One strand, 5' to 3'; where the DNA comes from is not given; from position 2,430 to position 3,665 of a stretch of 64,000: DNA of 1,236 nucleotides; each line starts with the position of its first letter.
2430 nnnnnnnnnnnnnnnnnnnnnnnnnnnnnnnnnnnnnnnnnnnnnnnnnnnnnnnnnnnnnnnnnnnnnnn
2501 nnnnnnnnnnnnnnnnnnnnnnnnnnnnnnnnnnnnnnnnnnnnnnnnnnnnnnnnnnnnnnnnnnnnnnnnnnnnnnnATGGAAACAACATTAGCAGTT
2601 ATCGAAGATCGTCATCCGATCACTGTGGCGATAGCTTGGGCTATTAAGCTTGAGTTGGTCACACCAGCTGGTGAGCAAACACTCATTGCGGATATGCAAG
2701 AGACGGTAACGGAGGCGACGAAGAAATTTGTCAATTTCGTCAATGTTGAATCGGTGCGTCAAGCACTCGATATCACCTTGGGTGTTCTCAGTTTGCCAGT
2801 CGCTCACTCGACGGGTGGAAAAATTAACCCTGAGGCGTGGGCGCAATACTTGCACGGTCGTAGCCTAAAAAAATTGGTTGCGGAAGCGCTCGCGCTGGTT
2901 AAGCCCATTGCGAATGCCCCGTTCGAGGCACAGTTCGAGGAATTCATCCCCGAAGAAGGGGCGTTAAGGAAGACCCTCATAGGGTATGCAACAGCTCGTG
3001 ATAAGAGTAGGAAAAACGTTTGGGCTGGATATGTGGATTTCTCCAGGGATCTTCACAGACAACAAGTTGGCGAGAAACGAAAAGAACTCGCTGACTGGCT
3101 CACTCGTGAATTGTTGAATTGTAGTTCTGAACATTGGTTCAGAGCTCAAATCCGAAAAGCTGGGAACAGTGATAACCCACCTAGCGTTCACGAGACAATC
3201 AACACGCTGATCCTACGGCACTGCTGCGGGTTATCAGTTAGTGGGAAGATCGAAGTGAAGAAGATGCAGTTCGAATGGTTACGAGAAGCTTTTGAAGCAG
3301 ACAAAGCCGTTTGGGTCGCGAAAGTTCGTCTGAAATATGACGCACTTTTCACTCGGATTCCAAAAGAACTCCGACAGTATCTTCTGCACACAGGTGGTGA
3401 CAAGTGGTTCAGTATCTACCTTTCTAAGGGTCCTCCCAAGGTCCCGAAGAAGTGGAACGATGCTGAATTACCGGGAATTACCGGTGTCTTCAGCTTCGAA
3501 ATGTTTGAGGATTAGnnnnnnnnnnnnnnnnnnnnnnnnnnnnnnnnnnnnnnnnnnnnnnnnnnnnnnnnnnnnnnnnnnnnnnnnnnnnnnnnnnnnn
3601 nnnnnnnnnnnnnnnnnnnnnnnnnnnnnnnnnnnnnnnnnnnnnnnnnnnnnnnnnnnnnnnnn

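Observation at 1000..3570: High-GC four-gene island (J-domain protein plus three unknowns) behind the ribozyme pair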

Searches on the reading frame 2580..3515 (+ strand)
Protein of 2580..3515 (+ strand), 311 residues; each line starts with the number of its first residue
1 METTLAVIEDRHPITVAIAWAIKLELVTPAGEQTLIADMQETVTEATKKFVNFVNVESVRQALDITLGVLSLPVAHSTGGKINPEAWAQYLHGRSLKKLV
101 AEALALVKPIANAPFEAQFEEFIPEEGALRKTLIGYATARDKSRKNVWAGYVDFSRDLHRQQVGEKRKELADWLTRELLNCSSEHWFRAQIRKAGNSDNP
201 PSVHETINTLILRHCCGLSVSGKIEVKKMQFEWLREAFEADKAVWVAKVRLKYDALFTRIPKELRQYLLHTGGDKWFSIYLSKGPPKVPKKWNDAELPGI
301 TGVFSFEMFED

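Call 8: search_protein_families(library=pfam, proteins=[window:2580-3515:+], max_evalue=1)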
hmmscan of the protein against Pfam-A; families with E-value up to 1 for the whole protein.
window:2580-3515:+ (311 aa): 0 families

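Call 9: search_protein_families(library=phrogs, proteins=[window:2580-3515:+], max_evalue=1)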
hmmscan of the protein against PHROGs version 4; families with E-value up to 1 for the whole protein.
window:2580-3515:+ (311 aa): 2 families
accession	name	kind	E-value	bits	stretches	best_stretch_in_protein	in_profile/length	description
phrog_16858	-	unknown function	0.28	11.9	0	222-274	4-53/124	-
phrog_26609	-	unknown function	0.38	11.3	1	16-71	125-177/180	-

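Call 10: search_protein_families(library=padloc, proteins=[window:2580-3515:+], max_evalue=1)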
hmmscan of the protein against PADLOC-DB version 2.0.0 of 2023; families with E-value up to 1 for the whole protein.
window:2580-3515:+ (311 aa): 0 families

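Call 11: find_encoding_contigs(protein=window:2580-3515:+, flank=10000, max_places=10)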
Protein window:2580-3515:+ (311 aa): 5 contigs read that carry it; 1 place shown.
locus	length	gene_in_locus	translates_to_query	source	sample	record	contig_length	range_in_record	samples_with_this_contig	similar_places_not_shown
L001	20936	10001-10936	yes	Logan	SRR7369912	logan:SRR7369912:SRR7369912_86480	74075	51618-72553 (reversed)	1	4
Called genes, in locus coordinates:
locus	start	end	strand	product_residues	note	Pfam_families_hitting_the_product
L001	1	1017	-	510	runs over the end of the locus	PF12072:RNase_Y_N, PF00013:KH_1, PF08668:HDOD (faint), PF01966:HD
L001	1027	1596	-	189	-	PF00574:CLP_protease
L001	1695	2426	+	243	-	PF04452:Methyltrans_RNA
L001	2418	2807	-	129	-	-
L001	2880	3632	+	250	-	PF01978:TrmB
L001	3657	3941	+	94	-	-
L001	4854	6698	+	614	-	PF05731:TROVE, PF25045:vWA_Ro60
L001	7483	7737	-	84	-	-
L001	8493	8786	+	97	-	PF00226:DnaJ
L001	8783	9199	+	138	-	-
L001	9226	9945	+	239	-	-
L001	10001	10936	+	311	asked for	-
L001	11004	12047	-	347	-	PF05697:Trigger_N, PF05698:Trigger_C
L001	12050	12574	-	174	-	PF00719:Pyrophosphatase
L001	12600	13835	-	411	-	PF08529:NusA_N, PF00575:S1, PF13184:KH_NusA_1st, PF26594:KH_NusA_2nd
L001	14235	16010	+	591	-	PF05157:MshEN, PF00437:T2SSE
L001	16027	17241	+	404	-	PF00482:T2SSF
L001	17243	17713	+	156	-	-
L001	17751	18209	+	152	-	-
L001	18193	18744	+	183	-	-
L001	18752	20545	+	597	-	-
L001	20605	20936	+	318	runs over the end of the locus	PF00121:TIM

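Call 12: find_homologous_proteins(query=window:2580-3515:+, max_evalue=0.01)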
Query window:2580-3515:+ (311 aa): 2 proteins with E <= 0.01 among 2419 candidates.
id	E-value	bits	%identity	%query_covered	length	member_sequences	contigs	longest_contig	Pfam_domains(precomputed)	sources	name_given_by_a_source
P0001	3.8e-193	659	92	100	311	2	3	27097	-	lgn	-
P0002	5.1e-155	533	76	100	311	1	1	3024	-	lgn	-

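Call 16: find_encoding_contigs(protein=P0001, flank=10000, max_places=6)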
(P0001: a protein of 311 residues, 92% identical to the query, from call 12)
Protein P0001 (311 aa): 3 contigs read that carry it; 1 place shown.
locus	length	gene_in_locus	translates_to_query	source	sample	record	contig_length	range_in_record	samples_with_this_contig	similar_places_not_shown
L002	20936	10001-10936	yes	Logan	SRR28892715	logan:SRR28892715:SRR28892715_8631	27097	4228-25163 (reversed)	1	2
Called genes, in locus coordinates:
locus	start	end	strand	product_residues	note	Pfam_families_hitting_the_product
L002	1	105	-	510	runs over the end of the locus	PF12072:RNase_Y_N, PF00013:KH_1, PF08668:HDOD (faint), PF01966:HD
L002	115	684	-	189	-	PF00574:CLP_protease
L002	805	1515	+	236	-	PF04452:Methyltrans_RNA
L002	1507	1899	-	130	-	-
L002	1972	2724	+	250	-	PF01978:TrmB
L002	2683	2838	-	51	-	-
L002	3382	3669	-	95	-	-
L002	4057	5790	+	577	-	PF05731:TROVE, PF25045:vWA_Ro60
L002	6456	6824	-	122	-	-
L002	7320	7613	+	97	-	-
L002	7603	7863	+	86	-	-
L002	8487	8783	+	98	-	PF00226:DnaJ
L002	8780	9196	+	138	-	-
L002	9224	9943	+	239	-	-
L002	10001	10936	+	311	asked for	-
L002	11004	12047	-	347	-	PF05697:Trigger_N, PF05698:Trigger_C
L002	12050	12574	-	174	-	PF00719:Pyrophosphatase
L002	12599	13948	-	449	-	PF08529:NusA_N, PF00575:S1, PF13184:KH_NusA_1st, PF26594:KH_NusA_2nd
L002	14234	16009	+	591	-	PF05157:MshEN, PF00437:T2SSE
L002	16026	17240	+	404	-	PF00482:T2SSF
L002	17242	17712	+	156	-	-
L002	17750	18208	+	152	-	-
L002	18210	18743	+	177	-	-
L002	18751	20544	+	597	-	-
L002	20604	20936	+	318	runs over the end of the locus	PF00121:TIM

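Call 17: find_encoding_contigs(protein=P0002, flank=10000, max_places=6)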
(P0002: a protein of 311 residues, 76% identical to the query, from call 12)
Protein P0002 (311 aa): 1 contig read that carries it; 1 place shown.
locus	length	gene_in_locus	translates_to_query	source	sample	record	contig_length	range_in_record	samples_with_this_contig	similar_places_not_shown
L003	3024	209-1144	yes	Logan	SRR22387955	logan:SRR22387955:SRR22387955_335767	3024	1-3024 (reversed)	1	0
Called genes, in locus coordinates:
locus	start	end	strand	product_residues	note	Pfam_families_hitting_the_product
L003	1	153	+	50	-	?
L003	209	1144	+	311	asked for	-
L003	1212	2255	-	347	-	PF05697:Trigger_N, PF05698:Trigger_C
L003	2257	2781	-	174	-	PF00719:Pyrophosphatase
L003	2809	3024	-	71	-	?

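Call 26: search_protein_families(library=ncbifam, proteins=[window:2580-3515:+], max_evalue=1)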
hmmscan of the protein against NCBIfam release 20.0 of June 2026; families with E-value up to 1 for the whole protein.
window:2580-3515:+ (311 aa): 1 family
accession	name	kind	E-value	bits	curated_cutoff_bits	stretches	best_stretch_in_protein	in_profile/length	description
NF050103.1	TA_RelB_antitoxin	equivalog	0.03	14.4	50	1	185-206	19-40/45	type II toxin-antitoxin system RelB family antitoxin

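Call 54: search_protein_families(library=ncbifam, alignment_id=A3, max_evalue=1)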
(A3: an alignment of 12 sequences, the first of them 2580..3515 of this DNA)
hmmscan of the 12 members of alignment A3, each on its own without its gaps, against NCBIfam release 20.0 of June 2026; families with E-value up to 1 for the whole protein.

A. member 1, window:2580-3515:+ (311 aa): 1 family
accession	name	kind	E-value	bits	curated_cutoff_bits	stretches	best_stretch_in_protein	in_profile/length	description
NF050103.1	TA_RelB_antitoxin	equivalog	0.03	14.4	50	1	185-206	19-40/45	type II toxin-antitoxin system RelB family antitoxin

B. families by the number of members that match (of 12 scanned): 7 families
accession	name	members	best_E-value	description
NF050103.1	TA_RelB_antitoxin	1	0.03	type II toxin-antitoxin system RelB family antitoxin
NF011425.0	PRK14852.1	1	0.066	hypothetical protein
NF053560.1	crenactin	1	0.078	crenactin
NF006213.0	PRK08340.1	1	0.079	SDR family oxidoreductase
NF004829.0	PRK06183.1-3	1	0.09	bifunctional 3-(3-hydroxy-phenyl)propionate/3-hydroxycinnamic acid hydroxylase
NF002515.0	PRK01903.3-2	1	0.097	ribonuclease P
NF045598.1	asr1405_asl0597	1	0.14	Asr1405/Asl0597 family protein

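Call 57: find_homologous_proteins(query=A3, max_evalue=0.001)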
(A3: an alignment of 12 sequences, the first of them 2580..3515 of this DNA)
Query A3 (12 sequences) (311 aa, profile of the alignment): 28 proteins with E <= 0.001 among 8000 candidates.
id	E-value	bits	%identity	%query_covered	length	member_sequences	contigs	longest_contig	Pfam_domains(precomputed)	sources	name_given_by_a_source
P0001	8.1e-122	424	92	100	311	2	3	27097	-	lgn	-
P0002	1.8e-120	420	76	100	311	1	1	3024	-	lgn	-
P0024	3.3e-73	265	24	78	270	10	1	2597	-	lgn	-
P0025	1.6e-69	253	25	96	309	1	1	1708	-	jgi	jgi:hypothetical protein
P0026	3.4e-67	245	25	88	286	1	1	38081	-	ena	-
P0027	1.6e-64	236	26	92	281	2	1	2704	-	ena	-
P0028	3.9e-64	235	27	88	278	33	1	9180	-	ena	-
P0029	5.3e-62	228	23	88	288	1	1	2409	-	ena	-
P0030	2.5e-60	222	23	88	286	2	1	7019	-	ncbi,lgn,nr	ncbi:MAG: hypothetical protein JWL90_3648 [Chthoniobacteraceae bacterium]|nr:hypothetical protein [C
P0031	5.5e-60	221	26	89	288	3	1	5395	-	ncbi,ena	ncbi:MAG TPA: hypothetical protein VF614_14955 [Chthoniobacteraceae bacterium]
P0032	3.2e-59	219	26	94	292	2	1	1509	-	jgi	-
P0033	1.2e-58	217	29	98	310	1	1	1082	-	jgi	jgi:hypothetical protein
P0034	2.5e-57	213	24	78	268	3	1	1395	-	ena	-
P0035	2.8e-57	212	24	78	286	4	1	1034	-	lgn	-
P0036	4.0e-57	212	25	88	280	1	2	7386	-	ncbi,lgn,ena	-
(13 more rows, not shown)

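Call 61: search_solved_structures(query=A3, max_evalue=1)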
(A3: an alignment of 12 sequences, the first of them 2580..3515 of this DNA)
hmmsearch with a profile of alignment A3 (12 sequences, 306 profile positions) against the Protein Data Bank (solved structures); distinct sequences matched with E-value up to 1: 4.
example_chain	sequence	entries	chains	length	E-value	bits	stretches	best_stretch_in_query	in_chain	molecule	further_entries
4po2_A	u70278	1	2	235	0.15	14.6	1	110-190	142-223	Heat shock 70 kDa protein 1A/1B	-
5gjj_A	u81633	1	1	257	0.16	14.5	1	110-190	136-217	Heat shock 70 kDa protein 1A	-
8f6r_A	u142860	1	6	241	0.28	13.7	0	15-111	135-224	De novo designed oligomeric protein C6-79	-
7kw7_C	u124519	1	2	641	0.54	12.7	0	110-190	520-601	Heat shock 70 kDa protein 1A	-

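Call 77: predict_structure(alignment_id=A6)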
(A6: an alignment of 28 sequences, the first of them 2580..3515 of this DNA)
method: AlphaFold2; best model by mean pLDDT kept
length: 311 residues; sequences in the alignment: 28
mean_pLDDT: 72.3   pTM: 0.57
mean pLDDT of the five models: 72.3, 70.6, 69.3, 69.1, 68.6
residues with pLDDT >= 90: 27; 70-90: 175; 50-70: 73; < 50: 36
segments of 3 or more residues with pLDDT < 50: 1-8, 115-122, 295-311
pLDDT, mean of each block of 10 residues (from residue 1): 41 85 84 79 70 64 78 83 86 86 78 49 54 68 68 75 82 87 72 61 78 78 62 87 91 92 84 66 75 49 32 30
secondary structure, 60 per line:
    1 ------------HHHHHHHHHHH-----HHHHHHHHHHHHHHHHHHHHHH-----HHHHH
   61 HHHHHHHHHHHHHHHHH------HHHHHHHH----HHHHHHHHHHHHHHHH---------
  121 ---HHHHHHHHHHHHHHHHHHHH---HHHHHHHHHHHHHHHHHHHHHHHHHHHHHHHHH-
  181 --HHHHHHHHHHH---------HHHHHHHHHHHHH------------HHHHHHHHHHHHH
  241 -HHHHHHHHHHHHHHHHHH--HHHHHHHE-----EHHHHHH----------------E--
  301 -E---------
elements in order: H13-23 H29-50 H56-77 H84-91 H96-111 H124-143 H147-179 H183-193 H203-215 H228-240 H242-259 H262-268 H276-281

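Call 87: search_dna_similar(query=L001:4854-6698:+, collection=phages, mode=protein, max_evalue=0.00001, max_rows=10)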
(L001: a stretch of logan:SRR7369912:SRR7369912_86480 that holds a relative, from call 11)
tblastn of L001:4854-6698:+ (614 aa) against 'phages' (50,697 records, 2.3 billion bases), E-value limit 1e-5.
Records with a match: 193; places in all: 193; records where one place covers at least 80% of the query: 153.
Best place of each record, by identity: <60% 193.
By first word of the organism name: Streptomyces 123; Gordonia 19; Mycobacterium 17; Microbacterium 9; Vibrio 7; uncultured 3; Halogranum 2; Rhodococcus 2; Agrobacterium 2; Bacillus 2; and 7 more.
By host as written in the record: Streptomyces griseus ATCC 10137 50; Streptomyces lividans JI 1326 32; Gordonia terrae 3612 12; Streptomyces viridochromogenes DSM40736 10; Mycobacterium smegmatis mc2 155 9; Streptomyces mirabilis NRRL B-2400 8; Streptomyces griseofuscus ATCC 23916 7; - 6; and 35 more.
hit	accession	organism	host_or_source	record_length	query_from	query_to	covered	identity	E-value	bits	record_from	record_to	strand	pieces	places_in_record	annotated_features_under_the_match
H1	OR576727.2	Myxococcus phage Mx1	Myxococcus sp.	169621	82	597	84%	29.0%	2e-49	191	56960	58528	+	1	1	putative ribonucleoprotein related-protein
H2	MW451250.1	Vibrio phage phiTY18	Vibrio parahaemolyticus TY18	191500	82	604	85%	26.0%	2e-17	93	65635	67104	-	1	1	record has no annotation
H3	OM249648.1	Vibrio phage phiKT1024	Vibrio sp.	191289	82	604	85%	25.8%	5e-18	95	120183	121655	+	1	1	putative TROVE domain-containing protein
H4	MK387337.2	Vibrio phage Va1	Vibrio alginolyticus NBRC 15630 = ATCC ...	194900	82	604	85%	25.8%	5e-19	98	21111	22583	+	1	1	hypothetical protein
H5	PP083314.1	Vibrio phage VB_VaC_SRILMA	Vibrio alginolyticus CECT 521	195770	82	604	85%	25.6%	2e-19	99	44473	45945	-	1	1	RNA-binding protein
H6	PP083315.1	Vibrio phage VB_VaC_TDDLMA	Vibrio alginolyticus CECT 521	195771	82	604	85%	25.6%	2e-19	99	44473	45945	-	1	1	RNA-binding protein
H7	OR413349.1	Vibrio phage pv27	Vibrio parahaemolyticus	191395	82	604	85%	25.6%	1e-17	94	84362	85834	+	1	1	RNA-binding protein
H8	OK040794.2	Arthrobacter phage Atuin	Arthrobacter globiformis NRRL B-2979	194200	82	592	83%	26.2%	1e-19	100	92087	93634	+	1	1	111: Ro-like RNA binding protein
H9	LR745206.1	uncultured phage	metagenomic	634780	66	587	85%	25.4%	5e-16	89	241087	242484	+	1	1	record has no annotation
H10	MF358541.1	Streptomyces phage Warpy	Streptomyces griseus ATCC 10137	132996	1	592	96%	21.8%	1e-17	94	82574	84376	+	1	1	Ro-like RNA binding protein | hypothetical protein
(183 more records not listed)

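Call 97: fold_search(model_id=the predicted structure, library=pdb)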
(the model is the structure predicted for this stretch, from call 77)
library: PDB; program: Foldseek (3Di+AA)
matches with E <= 10: 112; with E <= 0.001: 0
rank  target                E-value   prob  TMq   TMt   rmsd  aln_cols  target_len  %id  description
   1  2hku_A                7.5e-01  0.21  0.13  0.19  14.7       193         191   11  Structural Genomics, the crystal structure of a putative transcriptional regulator from Rhodococcus sp. RHA1 (released 2006-08-08)
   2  3kx3_B                1.2e+00  0.08  0.14  0.10  19.9       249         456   11  Crystal structure of Bacillus megaterium BM3 heme domain mutant L86E (released 2010-05-19)
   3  9hqb_D                1.5e+00  0.07  0.14  0.15  19.5       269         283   11  1-Epi-Cubenol Synthase from Nonomuraea coxensis (NcECS) in complex with 2,3-DHFPP (released 2025-12-24)
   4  2ps4_A                1.9e+00  0.06  0.15  0.14  21.2       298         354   12  N225D trichodiene synthase (released 2007-12-18)
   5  9kme_C                1.9e+00  0.06  0.13  0.17  22.0       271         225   13  Crystal structure of soluble bacteriorhodopsin NeuroBR_A (released 2025-06-04)
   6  8iue_V                2.1e+00  0.04  0.12  0.11  19.5       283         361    9  RNA polymerase III pre-initiation complex melting complex 1 (released 2023-05-24)
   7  6o16_A                2.2e+00  0.06  0.11  0.06  13.0       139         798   12  Crystal structure of murine DHX37 in complex with RNA (released 2019-04-17)
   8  9mm5_R                2.2e+00  0.06  0.14  0.13  20.8       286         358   10  CGRP Receptor in complex with dC2_049 (released 2026-01-28)
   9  7qpr_D                2.3e+00  0.05  0.13  0.08  18.5       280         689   12  Structure of full length SpoT (released 2023-01-18)
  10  3l4d_D                2.4e+00  0.05  0.13  0.10  20.0       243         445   12  Crystal structure of sterol 14-alpha demethylase (CYP51) from Leishmania infantum in complex with fluconazole (released 2009-12-29)
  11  7buw_B                2.4e+00  0.04  0.14  0.13  20.6       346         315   10  Eucommia ulmoides TPT3 mutant -C94Y/A95F (released 2021-02-17)
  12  8dpu_B                2.8e+00  0.06  0.11  0.17  14.9       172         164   13  The crystal structure of the IL-11 signalling complex (released 2023-11-29)
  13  1wmw_D                2.8e+00  0.03  0.12  0.12  20.4       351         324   12  Crystal structure of geranulgeranyl diphosphate synthase from Thermus thermophilus (released 2005-07-21)
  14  1s8l                  2.9e+00  0.05  0.14  0.17  21.9       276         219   14  Anion-free form of the D85S mutant of bacteriorhodopsin from crystals grown in the presence of halide (released 2004-06-08)
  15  9dgk_B                3.1e+00  0.08  0.22  0.20  17.7       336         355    9  The Retinoblastoma Protein with Mutation M704V (released 2025-02-19)
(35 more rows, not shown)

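Call 110: find_related_loci(query=A3, collection=viral_contigs, flank=8000)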
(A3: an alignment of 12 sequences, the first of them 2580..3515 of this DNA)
Query A3 (311 aa) in viral_contigs; peptide patterns used: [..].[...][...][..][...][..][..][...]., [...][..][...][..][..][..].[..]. (x = any residue, [..] = any of these).
72 stretches matched a pattern, but none encodes a relative of the query by tblastn (E <= 1e-3).
